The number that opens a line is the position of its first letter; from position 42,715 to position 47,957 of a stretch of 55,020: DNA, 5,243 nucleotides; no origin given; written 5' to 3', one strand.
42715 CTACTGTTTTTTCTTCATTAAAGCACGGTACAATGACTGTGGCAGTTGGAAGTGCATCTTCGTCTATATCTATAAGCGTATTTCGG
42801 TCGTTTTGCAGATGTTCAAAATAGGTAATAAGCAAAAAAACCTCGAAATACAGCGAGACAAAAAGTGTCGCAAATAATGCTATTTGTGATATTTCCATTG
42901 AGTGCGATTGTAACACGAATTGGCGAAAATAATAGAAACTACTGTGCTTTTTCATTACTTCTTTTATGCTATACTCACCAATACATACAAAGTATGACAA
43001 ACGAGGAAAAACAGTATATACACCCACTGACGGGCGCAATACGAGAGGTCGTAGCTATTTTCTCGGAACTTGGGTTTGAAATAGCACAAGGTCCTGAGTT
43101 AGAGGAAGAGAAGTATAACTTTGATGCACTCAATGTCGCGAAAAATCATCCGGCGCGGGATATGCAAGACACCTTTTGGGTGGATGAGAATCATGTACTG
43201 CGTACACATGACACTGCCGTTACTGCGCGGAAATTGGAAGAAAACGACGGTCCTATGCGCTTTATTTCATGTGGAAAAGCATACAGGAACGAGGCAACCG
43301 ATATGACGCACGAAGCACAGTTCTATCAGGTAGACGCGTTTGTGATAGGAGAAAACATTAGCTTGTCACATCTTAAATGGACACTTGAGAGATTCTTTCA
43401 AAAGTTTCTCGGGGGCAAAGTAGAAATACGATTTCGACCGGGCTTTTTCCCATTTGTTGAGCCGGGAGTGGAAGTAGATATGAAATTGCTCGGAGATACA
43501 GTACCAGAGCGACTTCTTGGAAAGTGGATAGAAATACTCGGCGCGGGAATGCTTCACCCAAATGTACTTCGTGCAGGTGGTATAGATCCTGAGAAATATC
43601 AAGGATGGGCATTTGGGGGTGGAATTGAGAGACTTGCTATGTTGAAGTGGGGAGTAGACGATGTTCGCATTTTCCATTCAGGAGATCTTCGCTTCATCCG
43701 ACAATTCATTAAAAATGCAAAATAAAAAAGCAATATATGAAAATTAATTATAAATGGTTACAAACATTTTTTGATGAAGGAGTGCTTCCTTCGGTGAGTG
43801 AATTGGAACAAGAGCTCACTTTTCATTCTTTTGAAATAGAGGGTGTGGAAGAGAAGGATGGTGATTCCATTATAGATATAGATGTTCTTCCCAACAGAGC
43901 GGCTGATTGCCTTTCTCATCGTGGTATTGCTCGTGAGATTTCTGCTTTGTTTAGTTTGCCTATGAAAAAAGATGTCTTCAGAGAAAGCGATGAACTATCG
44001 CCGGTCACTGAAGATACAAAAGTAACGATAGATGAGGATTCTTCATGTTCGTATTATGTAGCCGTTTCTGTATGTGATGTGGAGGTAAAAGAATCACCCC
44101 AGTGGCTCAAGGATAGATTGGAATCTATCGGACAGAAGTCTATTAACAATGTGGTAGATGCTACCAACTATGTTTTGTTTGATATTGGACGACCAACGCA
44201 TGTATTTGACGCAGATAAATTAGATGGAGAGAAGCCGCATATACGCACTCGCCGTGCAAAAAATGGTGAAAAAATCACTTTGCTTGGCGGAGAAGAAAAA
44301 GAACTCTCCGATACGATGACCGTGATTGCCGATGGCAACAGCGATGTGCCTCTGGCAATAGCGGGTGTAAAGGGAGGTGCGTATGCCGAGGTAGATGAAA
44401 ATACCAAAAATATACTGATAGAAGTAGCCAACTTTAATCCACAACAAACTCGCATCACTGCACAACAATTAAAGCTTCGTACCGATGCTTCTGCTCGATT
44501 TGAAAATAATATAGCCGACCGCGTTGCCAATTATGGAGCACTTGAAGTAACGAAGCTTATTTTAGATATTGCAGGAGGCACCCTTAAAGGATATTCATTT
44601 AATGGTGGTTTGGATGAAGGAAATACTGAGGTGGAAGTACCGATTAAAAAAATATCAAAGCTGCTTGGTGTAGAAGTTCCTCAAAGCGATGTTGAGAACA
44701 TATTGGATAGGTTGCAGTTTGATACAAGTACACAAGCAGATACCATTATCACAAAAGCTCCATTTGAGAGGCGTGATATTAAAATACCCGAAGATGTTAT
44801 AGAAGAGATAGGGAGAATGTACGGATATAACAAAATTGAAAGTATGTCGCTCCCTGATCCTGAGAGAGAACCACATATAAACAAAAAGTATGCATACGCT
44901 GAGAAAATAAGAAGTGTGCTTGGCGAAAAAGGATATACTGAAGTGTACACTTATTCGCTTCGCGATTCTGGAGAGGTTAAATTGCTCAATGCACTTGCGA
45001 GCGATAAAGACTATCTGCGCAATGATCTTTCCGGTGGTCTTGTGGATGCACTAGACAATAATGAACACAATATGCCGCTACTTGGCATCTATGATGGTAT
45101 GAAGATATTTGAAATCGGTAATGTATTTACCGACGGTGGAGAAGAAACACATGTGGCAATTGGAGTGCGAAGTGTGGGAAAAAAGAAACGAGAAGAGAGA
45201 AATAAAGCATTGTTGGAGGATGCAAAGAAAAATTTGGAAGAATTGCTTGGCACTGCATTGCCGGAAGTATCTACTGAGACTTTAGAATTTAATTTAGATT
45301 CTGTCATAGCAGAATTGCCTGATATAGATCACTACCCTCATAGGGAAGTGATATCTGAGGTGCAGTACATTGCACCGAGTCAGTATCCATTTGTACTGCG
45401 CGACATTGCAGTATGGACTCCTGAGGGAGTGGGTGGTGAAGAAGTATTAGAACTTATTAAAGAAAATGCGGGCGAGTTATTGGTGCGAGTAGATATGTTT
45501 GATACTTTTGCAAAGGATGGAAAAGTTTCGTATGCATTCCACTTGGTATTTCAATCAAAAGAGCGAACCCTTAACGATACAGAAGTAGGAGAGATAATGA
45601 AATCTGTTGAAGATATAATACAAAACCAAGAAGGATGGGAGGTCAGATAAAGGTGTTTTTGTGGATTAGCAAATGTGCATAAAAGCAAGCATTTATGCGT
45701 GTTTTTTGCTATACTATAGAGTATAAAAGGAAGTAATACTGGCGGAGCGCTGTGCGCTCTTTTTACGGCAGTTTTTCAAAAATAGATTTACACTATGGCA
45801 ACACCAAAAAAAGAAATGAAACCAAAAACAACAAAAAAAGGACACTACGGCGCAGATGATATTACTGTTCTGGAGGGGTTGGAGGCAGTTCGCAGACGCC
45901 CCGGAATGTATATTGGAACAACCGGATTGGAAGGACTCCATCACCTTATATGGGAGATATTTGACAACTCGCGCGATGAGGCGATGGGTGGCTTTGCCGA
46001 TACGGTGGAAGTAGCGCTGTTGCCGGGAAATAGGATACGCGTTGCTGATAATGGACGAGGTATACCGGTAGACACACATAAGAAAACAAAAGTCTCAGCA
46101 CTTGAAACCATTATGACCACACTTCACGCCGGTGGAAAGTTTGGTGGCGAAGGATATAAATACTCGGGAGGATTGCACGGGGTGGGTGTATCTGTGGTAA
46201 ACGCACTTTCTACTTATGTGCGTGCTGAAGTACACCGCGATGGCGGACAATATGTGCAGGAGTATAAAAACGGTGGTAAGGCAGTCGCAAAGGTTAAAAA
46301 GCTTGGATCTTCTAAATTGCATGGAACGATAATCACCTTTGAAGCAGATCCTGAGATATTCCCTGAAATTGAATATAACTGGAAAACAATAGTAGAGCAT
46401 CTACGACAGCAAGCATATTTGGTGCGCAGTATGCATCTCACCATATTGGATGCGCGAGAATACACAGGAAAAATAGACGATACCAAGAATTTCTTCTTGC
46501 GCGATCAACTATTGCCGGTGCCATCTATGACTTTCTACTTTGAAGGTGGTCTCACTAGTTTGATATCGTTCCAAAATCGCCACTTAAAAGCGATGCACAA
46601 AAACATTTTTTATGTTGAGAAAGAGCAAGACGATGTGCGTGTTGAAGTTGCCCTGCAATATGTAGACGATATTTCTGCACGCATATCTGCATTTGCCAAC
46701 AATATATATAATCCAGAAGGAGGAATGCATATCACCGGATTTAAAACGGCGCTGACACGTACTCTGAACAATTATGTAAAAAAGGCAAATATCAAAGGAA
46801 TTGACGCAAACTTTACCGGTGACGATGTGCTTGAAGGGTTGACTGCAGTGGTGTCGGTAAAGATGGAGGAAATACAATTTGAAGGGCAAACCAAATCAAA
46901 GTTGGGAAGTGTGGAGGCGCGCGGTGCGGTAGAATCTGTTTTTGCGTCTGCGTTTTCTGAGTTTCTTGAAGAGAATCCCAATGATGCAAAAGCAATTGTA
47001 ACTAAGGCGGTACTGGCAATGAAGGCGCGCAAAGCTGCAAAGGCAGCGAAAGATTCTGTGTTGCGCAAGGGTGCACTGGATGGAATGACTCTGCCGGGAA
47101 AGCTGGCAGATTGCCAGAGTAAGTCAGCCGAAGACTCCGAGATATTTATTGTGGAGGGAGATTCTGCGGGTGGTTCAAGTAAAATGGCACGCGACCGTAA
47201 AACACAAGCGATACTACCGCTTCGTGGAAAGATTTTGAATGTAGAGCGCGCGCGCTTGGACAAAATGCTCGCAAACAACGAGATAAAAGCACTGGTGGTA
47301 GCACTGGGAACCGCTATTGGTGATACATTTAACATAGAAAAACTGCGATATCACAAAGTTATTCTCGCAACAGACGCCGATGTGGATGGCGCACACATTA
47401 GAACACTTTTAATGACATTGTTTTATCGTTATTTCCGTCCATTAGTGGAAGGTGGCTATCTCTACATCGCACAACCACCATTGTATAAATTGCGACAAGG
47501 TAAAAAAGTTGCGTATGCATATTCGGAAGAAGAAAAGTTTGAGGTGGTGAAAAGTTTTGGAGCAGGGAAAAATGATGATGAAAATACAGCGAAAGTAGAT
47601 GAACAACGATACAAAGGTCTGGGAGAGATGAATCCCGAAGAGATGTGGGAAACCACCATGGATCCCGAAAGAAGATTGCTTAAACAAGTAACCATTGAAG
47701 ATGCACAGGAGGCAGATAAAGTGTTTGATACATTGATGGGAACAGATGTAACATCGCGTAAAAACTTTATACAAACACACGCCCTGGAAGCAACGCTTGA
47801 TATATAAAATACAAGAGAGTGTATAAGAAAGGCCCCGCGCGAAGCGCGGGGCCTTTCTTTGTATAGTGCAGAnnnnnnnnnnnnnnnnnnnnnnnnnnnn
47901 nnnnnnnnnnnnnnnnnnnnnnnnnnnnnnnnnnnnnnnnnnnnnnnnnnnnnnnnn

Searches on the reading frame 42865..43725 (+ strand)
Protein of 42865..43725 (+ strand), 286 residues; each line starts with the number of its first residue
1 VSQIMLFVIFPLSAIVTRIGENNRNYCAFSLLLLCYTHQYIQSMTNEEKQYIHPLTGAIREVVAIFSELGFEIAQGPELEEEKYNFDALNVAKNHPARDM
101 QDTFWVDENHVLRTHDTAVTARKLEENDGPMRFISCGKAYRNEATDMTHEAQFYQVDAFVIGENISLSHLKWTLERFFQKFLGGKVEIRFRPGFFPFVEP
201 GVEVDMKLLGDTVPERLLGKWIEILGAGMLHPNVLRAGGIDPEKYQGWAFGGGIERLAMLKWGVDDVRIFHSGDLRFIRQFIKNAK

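Call 66: search_protein_families(library=ncbifam, proteins=[window:42865-43725:+], max_evalue=1e-8)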
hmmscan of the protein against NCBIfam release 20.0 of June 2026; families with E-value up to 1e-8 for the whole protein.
window:42865-43725:+ (286 aa): 4 families
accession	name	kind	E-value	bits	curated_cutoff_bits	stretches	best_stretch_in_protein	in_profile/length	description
TIGR00468.1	pheS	equivalog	1.1e-82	277.9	237.45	1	49-281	68-322/324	phenylalanine--tRNA ligase subunit alpha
NF003210.0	PRK04172.1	equivalog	2.7e-63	214.5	350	2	109-281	331-491/496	phenylalanine--tRNA ligase subunit alpha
NF051887.1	PheS_related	equivalog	2.5e-41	141.9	300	1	49-281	8-239/349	PheS-related mystery ligase SrmL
TIGR00469.1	pheS_mito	equivalog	9e-29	100.4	258.35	2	186-284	257-346/451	phenylalanine--tRNA ligase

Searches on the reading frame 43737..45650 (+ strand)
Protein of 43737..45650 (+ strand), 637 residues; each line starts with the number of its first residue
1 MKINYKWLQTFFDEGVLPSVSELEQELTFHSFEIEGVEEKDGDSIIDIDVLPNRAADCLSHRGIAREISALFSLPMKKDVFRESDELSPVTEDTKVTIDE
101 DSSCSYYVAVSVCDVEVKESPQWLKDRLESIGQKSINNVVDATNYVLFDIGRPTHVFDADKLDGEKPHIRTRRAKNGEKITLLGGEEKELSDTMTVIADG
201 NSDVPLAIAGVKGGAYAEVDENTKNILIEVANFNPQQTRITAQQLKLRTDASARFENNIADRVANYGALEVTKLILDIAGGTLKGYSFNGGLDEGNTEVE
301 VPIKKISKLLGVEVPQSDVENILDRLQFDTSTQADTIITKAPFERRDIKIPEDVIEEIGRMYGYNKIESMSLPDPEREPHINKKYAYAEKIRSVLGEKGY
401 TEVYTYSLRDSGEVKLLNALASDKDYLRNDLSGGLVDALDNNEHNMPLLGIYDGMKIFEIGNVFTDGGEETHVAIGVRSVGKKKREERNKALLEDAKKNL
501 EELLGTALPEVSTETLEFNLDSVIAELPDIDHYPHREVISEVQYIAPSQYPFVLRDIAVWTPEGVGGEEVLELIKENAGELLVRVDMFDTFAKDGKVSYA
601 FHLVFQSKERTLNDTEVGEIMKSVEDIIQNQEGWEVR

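Call 67: search_protein_families(library=ncbifam, proteins=[window:43737-45650:+], max_evalue=1e-8)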
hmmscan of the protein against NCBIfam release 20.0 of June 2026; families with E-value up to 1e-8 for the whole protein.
window:43737-45650:+ (637 aa): 4 families
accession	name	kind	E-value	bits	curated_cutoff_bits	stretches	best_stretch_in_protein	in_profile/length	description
TIGR00472.1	pheT_bact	equivalog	1.2e-129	433.8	402.65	2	43-507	158-629/798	phenylalanine--tRNA ligase subunit beta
NF001882.0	PRK00629.5-4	equivalog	2.2e-43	148.6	527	1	43-412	160-503/725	phenylalanine--tRNA ligase subunit beta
TIGR00471.1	pheT_arch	equivalog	4.8e-24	84.7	282.65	1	192-466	194-452/551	phenylalanine--tRNA ligase subunit beta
TIGR00469.1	pheS_mito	equivalog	5.1e-09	35.3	258.35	0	544-624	351-439/451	phenylalanine--tRNA ligase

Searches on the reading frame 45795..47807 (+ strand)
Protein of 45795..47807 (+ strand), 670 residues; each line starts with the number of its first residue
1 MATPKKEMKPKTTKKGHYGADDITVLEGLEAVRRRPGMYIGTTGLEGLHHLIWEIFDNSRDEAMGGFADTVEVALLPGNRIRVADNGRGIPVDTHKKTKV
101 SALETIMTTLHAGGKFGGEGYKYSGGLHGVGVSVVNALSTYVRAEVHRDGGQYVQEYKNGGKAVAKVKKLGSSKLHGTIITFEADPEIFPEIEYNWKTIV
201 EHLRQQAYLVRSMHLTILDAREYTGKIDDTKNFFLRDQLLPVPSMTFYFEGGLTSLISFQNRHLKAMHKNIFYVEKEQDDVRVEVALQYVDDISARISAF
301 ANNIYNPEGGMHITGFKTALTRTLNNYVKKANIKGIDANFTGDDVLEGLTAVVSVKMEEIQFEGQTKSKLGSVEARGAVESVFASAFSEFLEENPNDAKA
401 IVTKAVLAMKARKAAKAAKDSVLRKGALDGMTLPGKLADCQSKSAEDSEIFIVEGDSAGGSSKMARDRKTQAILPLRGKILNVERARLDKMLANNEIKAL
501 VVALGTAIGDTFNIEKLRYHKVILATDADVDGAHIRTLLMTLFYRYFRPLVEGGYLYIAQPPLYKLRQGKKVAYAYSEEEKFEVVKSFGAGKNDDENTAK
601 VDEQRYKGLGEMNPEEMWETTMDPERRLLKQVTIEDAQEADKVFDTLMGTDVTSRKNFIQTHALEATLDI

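Call 67: search_protein_families(library=ncbifam, proteins=[window:45795-47807:+], max_evalue=1e-8)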
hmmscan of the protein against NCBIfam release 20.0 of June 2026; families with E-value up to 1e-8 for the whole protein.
window:45795-47807:+ (670 aa): 5 families
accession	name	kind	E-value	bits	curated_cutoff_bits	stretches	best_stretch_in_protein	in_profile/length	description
NF004189.0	PRK05644.1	subfamily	2e-273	908.5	740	1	12-670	4-641/641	DNA gyrase subunit B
TIGR01059.1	gyrB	equivalog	4.4e-258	858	882.4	1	18-669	1-638/639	DNA topoisomerase (ATP-hydrolyzing) subunit B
NF011501.0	PRK14939.1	subfamily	1.1e-257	857.6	796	2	12-583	4-558/803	DNA gyrase subunit B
TIGR01058.1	parE_Gpos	equivalog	3.5e-213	709.5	899.95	1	17-661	4-625/637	DNA topoisomerase IV subunit B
TIGR01055.1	parE_Gneg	equivalog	1.9e-181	604.7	723.35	1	17-661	3-620/625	DNA topoisomerase IV subunit B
